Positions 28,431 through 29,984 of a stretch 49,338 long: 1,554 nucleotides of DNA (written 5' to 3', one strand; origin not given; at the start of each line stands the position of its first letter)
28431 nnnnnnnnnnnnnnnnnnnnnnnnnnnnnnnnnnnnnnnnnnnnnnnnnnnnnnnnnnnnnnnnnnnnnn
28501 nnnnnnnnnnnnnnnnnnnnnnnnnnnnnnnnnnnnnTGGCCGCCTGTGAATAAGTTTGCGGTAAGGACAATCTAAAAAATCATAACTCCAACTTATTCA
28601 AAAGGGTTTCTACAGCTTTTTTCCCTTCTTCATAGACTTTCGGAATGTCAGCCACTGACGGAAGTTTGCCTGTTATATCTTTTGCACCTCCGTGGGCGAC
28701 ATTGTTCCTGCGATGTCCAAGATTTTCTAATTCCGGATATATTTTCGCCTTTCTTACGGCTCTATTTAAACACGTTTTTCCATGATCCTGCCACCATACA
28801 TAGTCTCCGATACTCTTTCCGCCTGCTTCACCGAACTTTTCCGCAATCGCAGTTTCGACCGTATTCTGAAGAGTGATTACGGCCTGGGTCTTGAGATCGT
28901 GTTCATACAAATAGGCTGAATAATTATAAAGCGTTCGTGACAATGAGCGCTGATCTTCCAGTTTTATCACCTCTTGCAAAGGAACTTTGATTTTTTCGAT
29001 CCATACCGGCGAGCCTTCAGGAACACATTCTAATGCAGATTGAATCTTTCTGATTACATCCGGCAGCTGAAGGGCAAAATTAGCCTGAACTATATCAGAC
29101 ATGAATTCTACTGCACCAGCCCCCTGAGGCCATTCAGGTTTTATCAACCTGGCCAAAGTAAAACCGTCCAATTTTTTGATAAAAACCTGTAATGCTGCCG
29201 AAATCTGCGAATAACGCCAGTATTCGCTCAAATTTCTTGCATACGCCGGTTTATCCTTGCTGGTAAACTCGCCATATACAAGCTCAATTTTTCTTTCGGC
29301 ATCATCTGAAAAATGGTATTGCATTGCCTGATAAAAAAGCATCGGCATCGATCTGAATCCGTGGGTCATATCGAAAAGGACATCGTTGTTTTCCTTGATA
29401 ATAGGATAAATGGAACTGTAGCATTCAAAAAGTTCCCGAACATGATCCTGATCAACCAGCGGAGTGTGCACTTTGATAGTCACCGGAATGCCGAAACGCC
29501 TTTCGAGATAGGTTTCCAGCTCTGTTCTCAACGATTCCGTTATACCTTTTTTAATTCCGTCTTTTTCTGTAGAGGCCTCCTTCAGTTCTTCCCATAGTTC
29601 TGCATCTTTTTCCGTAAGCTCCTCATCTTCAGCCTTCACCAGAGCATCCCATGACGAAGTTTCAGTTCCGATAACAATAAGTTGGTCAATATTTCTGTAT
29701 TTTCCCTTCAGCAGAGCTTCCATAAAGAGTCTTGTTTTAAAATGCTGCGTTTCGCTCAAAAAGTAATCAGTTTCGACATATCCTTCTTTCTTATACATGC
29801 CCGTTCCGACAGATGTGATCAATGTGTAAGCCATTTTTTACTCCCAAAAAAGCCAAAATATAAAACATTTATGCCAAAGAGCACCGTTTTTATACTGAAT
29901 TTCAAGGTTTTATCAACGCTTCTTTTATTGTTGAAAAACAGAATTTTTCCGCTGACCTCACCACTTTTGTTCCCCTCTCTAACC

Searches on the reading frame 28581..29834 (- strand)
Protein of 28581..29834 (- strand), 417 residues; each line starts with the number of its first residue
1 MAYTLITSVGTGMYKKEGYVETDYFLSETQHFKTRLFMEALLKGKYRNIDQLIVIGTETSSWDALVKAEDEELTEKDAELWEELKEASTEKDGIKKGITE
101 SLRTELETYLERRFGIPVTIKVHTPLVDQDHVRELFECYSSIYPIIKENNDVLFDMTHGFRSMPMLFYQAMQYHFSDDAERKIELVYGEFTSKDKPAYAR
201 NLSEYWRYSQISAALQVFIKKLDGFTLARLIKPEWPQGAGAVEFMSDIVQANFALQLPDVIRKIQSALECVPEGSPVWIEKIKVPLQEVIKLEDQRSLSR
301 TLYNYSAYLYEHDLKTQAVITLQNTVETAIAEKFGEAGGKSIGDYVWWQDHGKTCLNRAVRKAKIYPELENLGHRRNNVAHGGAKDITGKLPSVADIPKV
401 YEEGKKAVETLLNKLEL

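Call 9: search_protein_families(library=pfam, proteins=[window:28581-29834:-], max_evalue=0.01)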
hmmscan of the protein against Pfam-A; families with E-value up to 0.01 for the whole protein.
window:28581-29834:- (417 aa): 2 families
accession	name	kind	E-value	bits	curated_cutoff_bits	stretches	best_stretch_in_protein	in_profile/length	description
PF22230.1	Csx1_CARF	-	0.00034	21.4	24.7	1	19-172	12-140/163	CRISPR system endoribonuclease Csx1, CARF domain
PF18735.6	HEPN_RiboL-PSP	-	0.0013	19.2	28.4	1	331-409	99-183/191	RiboL-PSP-HEPN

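Call 41: search_protein_families(library=padloc, proteins=[window:28581-29834:-], max_evalue=0.001)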
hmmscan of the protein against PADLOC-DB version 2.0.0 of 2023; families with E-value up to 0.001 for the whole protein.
window:28581-29834:- (417 aa): 25 families
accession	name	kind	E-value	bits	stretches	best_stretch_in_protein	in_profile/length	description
PDLC01834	CARF2--CARF_HEPN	-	5.7e-133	441.6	1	1-416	1-398/404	-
PDLC01032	Csx1/Csm6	-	2e-36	124.1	1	1-378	1-307/412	CARF+HEPN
PDLC01826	CARF2--CARF_HEPN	-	1.6e-34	117.7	1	1-405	1-388/393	-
PDLC01825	CARF2--CARF_HEPN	-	4.2e-32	109.5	1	3-387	2-356/382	-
PDLC01621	Csx1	-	3.2e-31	107.2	1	5-337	1-279/340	CAS-III; associated_signaling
PDLC01345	Csx1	-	3.3e-27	94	1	4-332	1-264/267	CAS-III; associated_signaling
PDLC01843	CARF2--CARF_HEPN_CSX20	-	6.6e-25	86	1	2-390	2-358/498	-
PDLC01827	CARF2--CARF_HEPN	-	2.3e-24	84.4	1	3-412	3-391/393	-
PDLC01824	CARF2--CARF_HEPN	-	5.8e-24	83.3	1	5-402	4-367/376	-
PDLC01281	Csx1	-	3.3e-18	64.4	1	4-231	1-190/191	CAS-III; associated_signaling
PDLC01845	CARF2--CARF_HEPN_Unk_f1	-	3.1e-12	44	1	4-270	4-280/629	-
PDLC01844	CARF2--CARF_HEPN_CSX3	-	9.4e-12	42.5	1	6-192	4-138/464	-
PDLC01842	CARF2--CARF_HEPN_CSX16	-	2e-11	41.6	1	99-230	48-179/478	-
PDLC01284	Csx1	-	2.5e-11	42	1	112-294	65-227/289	CAS-III; associated_signaling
PDLC01839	CARF2--CARF_HEPN_CARF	-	2.5e-11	41.1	1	132-190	80-138/518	-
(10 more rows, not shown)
